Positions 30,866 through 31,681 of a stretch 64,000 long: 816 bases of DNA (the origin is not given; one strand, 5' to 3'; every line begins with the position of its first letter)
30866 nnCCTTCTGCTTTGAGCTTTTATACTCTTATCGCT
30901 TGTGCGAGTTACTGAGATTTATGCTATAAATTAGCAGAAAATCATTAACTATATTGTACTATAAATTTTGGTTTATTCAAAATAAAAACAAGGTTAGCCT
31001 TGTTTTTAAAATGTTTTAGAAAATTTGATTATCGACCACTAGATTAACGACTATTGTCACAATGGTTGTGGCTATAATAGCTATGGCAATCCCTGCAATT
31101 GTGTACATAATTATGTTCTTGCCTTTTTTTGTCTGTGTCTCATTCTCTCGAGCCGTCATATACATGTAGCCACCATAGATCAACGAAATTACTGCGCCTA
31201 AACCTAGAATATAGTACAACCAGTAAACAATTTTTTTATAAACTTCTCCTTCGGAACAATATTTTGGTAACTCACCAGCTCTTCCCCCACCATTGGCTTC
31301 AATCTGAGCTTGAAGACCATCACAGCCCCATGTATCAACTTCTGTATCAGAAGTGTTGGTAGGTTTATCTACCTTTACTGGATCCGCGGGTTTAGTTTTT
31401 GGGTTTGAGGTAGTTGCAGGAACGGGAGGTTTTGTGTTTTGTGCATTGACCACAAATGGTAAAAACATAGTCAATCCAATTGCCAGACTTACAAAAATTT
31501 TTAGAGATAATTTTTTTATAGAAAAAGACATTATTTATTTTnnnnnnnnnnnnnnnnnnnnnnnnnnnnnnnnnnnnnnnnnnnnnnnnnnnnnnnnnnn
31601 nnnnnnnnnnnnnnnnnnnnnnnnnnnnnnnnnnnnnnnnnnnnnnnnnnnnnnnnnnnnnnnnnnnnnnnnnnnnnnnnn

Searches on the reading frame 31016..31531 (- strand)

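Call 94: search_protein_families(library=pfam, proteins=[window:31016-31531:-], max_evalue=0.01)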
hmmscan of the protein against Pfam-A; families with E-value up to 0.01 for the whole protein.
window:31016-31531:- (171 aa): 4 families
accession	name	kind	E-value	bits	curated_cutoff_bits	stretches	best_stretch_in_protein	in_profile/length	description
PF18895.5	T4SS_pilin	-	6.4e-10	39.4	26.6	1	96-161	7-71/71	Type IV secretion system pilin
PF04956.18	TrbC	-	0.0002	21.9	27.9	1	98-159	41-96/98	TrbC/VIRB2 pilin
PF04479.18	RTA1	-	0.0015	18.6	24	1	100-162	67-125/208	RTA1 like protein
PF15055.12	DMAC1_Dmo2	-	0.0093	16.6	27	0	119-152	16-46/47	DMAC1/Dmo2-like domain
